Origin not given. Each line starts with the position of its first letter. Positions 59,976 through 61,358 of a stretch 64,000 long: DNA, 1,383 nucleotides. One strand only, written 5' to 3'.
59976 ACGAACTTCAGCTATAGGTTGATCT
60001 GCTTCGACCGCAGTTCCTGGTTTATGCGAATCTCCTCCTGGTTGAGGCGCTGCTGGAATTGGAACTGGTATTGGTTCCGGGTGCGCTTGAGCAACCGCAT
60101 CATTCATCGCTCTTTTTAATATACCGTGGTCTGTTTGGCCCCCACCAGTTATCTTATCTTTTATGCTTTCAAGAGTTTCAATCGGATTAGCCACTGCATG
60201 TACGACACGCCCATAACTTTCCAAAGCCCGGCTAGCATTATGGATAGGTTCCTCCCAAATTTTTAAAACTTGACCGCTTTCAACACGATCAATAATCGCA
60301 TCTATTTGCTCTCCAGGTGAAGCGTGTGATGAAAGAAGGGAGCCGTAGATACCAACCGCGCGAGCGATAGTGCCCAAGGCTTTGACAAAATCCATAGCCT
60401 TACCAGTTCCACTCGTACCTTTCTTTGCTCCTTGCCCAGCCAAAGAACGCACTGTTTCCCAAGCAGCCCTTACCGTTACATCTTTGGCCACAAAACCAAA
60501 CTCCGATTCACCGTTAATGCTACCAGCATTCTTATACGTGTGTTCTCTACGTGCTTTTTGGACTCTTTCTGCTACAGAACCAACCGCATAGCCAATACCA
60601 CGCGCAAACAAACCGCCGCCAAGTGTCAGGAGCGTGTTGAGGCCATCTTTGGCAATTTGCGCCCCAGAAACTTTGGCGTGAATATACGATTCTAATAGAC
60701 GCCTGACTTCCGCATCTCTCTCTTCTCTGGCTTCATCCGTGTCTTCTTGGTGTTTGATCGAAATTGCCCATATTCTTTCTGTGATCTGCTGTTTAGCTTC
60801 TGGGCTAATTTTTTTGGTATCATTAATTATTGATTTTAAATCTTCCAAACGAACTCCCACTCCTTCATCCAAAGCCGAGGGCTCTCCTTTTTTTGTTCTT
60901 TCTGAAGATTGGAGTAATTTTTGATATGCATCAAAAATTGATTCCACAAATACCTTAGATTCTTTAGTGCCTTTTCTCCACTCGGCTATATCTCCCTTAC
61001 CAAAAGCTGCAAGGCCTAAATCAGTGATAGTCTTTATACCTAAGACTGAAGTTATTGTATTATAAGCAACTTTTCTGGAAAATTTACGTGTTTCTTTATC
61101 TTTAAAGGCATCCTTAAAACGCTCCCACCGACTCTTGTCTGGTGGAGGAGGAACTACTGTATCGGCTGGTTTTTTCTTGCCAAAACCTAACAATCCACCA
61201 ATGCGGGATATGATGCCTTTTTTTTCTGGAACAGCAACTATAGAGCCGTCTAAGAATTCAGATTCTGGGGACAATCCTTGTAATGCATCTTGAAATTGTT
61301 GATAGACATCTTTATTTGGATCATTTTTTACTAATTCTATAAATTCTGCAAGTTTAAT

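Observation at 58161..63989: Giant (>1,942 aa) coiled-coil-rich protein immediately adjacent to the foreign island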

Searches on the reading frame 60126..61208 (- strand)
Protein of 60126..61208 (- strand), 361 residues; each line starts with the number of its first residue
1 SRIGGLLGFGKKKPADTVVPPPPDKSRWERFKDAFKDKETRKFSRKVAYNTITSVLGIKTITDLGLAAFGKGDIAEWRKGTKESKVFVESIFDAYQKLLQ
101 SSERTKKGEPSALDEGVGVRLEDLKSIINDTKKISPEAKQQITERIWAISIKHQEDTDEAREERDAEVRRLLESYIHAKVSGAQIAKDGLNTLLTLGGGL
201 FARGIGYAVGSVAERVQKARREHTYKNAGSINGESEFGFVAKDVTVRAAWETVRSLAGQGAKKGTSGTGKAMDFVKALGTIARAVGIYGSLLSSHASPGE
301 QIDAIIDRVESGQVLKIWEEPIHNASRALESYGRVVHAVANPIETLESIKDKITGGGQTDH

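Call 48: find_homologous_proteins(query=A4, max_evalue=0.00001)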
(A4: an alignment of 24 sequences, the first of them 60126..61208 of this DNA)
Query A4 (24 sequences) (361 aa, profile of the alignment): 3 proteins with E <= 0.00001 among 8000 candidates.
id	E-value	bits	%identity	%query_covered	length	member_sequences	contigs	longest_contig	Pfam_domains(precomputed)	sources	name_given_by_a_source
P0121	4.8e-83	297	24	73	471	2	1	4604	-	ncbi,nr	ncbi:MAG: hypothetical protein GWO87_02340, partial [Xanthomonadaceae bacterium]|nr:hypothetical pro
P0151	5.2e-67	245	26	78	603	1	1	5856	-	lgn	-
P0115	9.4e-50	188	27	65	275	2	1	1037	-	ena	-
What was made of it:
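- Tried and rejected: A word-index homologue search with the Mid profile returned only 3 proteins because of the candidate cap (call 48).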

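Call 51: search_solved_structures(query=A4, max_evalue=10)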
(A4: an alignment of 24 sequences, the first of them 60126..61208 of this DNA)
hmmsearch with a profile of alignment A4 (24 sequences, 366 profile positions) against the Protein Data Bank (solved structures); distinct sequences matched with E-value up to 10: 11.
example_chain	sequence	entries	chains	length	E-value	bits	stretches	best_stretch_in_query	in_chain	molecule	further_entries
1ge9_A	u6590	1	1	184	0.018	17.4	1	113-171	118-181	RIBOSOME RECYCLING FACTOR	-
3jcr_L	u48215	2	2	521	0.35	13.2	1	75-172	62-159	hPrp4 | U4/U6 small nuclear ribonucleoprotein Prp4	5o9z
6ah0_K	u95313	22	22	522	0.35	13.2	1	75-172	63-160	U4/U6 small nuclear ribonucleoprotein Prp4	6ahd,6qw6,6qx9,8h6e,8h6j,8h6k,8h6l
4xa6_A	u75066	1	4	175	0.41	12.9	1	92-172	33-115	Gp7-MYH7(1777-1855)-EB1 chimera protein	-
6pfp_A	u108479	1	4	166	0.49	12.7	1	81-168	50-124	Myosin-7 fused to GP7 and EB1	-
2jua_A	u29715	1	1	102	0.53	12.6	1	299-341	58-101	de novo protein S836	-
36hb_C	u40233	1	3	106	1.4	11.2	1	91-158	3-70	CAM1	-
6h9l_A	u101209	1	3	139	1.8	10.8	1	93-182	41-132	Uncharacterized protein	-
9hac_B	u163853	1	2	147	3.3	10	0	117-165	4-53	BBF-14_binder4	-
3lg7_A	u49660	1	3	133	4.3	9.6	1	79-167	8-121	4E10_S0_1EZ3A_002_C (T246)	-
6zff_A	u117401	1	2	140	7.8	8.7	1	95-143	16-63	DNA double-strand break repair Rad50 ATPase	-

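Call 59: predict_structure(alignment_id=A4)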
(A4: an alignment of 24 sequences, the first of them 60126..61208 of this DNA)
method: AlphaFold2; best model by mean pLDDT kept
length: 361 residues; sequences in the alignment: 24
mean_pLDDT: 64.0   pTM: 0.45
mean pLDDT of the five models: 64.0, 63.1, 60.3, 60.2, 59.7
residues with pLDDT >= 90: 35; 70-90: 110; 50-70: 107; < 50: 109
segments of 3 or more residues with pLDDT < 50: 1-9, 44-60, 182-206, 287-294, 312-342, 355-361
pLDDT, mean of each block of 10 residues (from residue 1): 45 52 66 58 47 40 55 73 88 93 83 73 93 86 88 84 90 75 44 42 48 65 71 68 71 78 81 69 50 48 53 46 42 41 52 48 37
secondary structure, 60 per line:
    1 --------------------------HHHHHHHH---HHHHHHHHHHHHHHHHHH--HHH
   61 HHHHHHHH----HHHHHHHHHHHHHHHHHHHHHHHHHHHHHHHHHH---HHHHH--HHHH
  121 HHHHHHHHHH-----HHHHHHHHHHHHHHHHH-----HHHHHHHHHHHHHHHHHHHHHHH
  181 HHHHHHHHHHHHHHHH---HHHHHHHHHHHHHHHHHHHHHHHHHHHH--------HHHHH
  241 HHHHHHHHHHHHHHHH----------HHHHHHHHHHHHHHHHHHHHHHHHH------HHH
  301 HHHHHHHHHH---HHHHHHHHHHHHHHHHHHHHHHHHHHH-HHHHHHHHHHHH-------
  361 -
elements in order: H27-34 H38-55 H58-68 H73-106 H110-114 H117-130 H136-152 H158-196 H200-227 H236-256 H267-291 H298-310 H314-340 H342-353

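Call 65: fold_search(model_id=the predicted structure, library=pdb)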
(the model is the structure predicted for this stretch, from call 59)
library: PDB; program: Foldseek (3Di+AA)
matches with E <= 10: 161; with E <= 0.001: 0
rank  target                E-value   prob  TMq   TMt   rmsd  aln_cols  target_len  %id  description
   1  7udn_B                1.1e-01  0.47  0.16  0.19  28.5       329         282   14  Crystal structure of designed helical repeat protein RPB_PLP1_R6 in alternative conformation 2 (released 2023-03-22)
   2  4wid_A                3.4e-01  0.20  0.15  0.15  39.8       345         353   12  Crystal structure of the immediate-early 1 protein (IE1) at 2.31 angstrom (tetragonal form after crystal dehydration) (released 2014-10-29)
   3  5cwg                  8.4e-01  0.28  0.17  0.25  17.1       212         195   12  Crystal structure of de novo designed helical repeat protein DHR10 (released 2015-12-16)
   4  7udm_B                9.5e-01  0.10  0.11  0.14  27.9       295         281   14  Crystal structure of designed helical repeat protein RPB_PLP1_R6 in alternative conformation 1 (with peptide) (released 2023-03-22)
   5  9jih_B                1.1e+00  0.06  0.09  0.12  34.7       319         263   10  Crystal structure of BAR domain of ACAP4 (released 2026-01-14)
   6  2e8v_B                1.1e+00  0.13  0.15  0.18  20.0       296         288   10  S. cerevisiae geranylgeranyl pyrophosphate synthase in complex with product GGPP (P21) (released 2007-06-12)
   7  6h2x                  1.1e+00  0.06  0.10  0.10  49.7       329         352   15  MukB coiled-coil elbow from E. coli (released 2019-03-06)
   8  5cwp                  1.3e+00  0.15  0.14  0.20  20.0       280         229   15  Crystal structure of de novo designed helical repeat protein DHR79 (released 2015-12-16)
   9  9jih_A                1.3e+00  0.13  0.16  0.19  30.7       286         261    9  Crystal structure of BAR domain of ACAP4 (released 2026-01-14)
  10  2e8t_B                1.4e+00  0.15  0.16  0.18  19.3       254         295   10  S. cerevisiae geranylgeranyl pyrophosphate synthase in complex with magnesium, FsPP and IPP (released 2007-06-12)
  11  6qo1_A                1.4e+00  0.11  0.11  0.18  21.5       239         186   10  Crystal structure of Borrelia (Borreliella) burgdorferi outer surface protein BBA69 (released 2019-06-26)
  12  4wic_A                1.4e+00  0.05  0.11  0.11  40.9       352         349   12  Immediate-early 1 protein (IE1) of rhesus macaque cytomegalovirus (released 2015-07-15)
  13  7sqc_1K               1.5e+00  0.10  0.14  0.14  54.2       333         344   14  Ciliary C1 central pair apparatus isolated from Chlamydomonas reinhardtii (released 2022-04-13)
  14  9g71_A                1.6e+00  0.09  0.15  0.14  33.6       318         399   10  Cryo-EM structure of TTYH2 in complex with lipids in GDN (released 2025-05-21)
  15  5c1f_A                1.7e+00  0.08  0.10  0.12  32.8       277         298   11  Structure of the Imp2 F-BAR domain (released 2016-01-27)
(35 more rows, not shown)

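Call 77: search_protein_families(library=pfam, alignment_id=A4, max_evalue=1)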
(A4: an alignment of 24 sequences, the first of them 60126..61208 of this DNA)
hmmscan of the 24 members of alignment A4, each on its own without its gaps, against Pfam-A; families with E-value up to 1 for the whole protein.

A. member 1, window:60126-61208:- (361 aa): 4 families
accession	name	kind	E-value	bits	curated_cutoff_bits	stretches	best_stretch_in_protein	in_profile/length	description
PF18425.6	CspB_prodomain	-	0.024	15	25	1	137-185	25-73/89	Csp protease B prodomain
PF10456.14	BAR_3_WASP_bdg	-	0.065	13.1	24.9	1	128-181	166-219/236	WASP-binding domain of Sorting nexin protein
PF05965.19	FYRC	-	0.071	13.7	21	1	212-244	28-63/84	F/Y rich C-terminus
PF08824.15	Serine_rich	-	0.15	12.4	26.9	1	84-163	45-124/157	Serine rich protein interaction domain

B. families by the number of members that match (of 24 scanned): 56 families (the first 25 are shown)
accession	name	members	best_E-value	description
PF18425.6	CspB_prodomain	3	0.01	Csp protease B prodomain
PF17944.6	Arg_decarbox_C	2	0.0056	Arginine decarboxylase C-terminal helical extension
PF06183.18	DinI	2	0.04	DinI-like family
PF10456.14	BAR_3_WASP_bdg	2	0.065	WASP-binding domain of Sorting nexin protein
PF21716.3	dnstrm_HI1420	2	0.065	Probable addiction module antidote protein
PF12205.13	GIT1_C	2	0.17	G protein-coupled receptor kinase-interacting protein 1 C term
PF01125.22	BUD31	2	0.19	Pre-mRNA-splicing factor BUD31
PF18627.6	PgdA_N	1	0.00061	Peptidoglycan GlcNAc deacetylase N-terminal domain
PF04386.18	SspB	1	0.00084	Stringent starvation protein B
PF05795.16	Plasmodium_Vir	1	0.0029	Plasmodium vivax Vir protein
PF20003.4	fvmX5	1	0.0067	FtsH ternary system domain X5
PF17194.10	AbiEi_3_N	1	0.0092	Transcriptional regulator, AbiEi antitoxin N-terminal domain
PF12081.13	GldM_1st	1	0.0097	GldM N-terminal domain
PF17100.10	NACHT_N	1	0.011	N-terminal domain of NWD NACHT-NTPase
PF21855.1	Treslin_STD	1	0.012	Treslin, STD domain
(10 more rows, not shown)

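Call 98: fold_search(model_id=the predicted structure, library=viral)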
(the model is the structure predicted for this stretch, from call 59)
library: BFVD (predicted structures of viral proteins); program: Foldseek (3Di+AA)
matches with E <= 10: 226; with E <= 0.001: 0
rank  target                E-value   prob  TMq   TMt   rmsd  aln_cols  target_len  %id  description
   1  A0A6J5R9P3            1.6e-01  0.20  0.14  0.12  23.5       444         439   16  Uncharacterized protein [uncultured Caudovirales phage]
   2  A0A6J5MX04            2.3e-01  0.14  0.11  0.10  42.5       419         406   10  Intramolecular chaperone auto-processing domain containing protein [uncultured Caudovirales phage]
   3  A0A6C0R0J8            3.7e-01  0.14  0.13  0.09  32.2       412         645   14  Tail tape measure protein [Alteromonas phage vB_AmeM_PT11-V22]
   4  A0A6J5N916            4.2e-01  0.16  0.17  0.05  41.0       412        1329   13  Intramolecular chaperone auto-processing domain containing protein [uncultured Caudovirales phage]
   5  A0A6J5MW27            4.2e-01  0.12  0.12  0.11  41.0       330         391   13  Uncharacterized protein [uncultured Caudovirales phage]
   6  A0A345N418            4.6e-01  0.16  0.14  0.17  28.3       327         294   11  (no name in the UniProt tables at hand)
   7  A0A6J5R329            5.9e-01  0.10  0.14  0.12  24.8       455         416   14  Uncharacterized protein (Fragment) [uncultured Caudovirales phage]
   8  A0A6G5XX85            8.7e-01  0.14  0.16  0.07  19.2       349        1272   11  (no name in the UniProt tables at hand)
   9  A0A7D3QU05            9.5e-01  0.18  0.19  0.15  28.7       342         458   11  DnaJ chaperone protein [Fadolivirus FV1/VV64]
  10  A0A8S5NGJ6            9.5e-01  0.15  0.18  0.17  23.8       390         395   12  Tail tape measure protein [Myoviridae sp. ct0wg9]
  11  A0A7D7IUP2            9.5e-01  0.09  0.13  0.13  28.8       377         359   15  (no name in the UniProt tables at hand)
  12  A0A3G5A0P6            1.0e+00  0.12  0.11  0.18  33.2       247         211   12  Uncharacterized protein [Harvfovirus sp.]
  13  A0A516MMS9            1.0e+00  0.12  0.11  0.14  23.3       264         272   14  (no name in the UniProt tables at hand)
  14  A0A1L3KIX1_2          1.1e+00  0.08  0.14  0.05  47.3       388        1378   10  (no name in the UniProt tables at hand)
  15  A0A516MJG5            1.2e+00  0.08  0.10  0.14  35.1       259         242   14  (no name in the UniProt tables at hand)
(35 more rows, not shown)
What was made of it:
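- Several tape-measure proteins appear among the non-significant BFVD hits at E 0.4-2 (call 98).
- Tried and rejected: The best hits were E 0.11 and 0.16, with TM below 0.2 (calls 65, 98).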
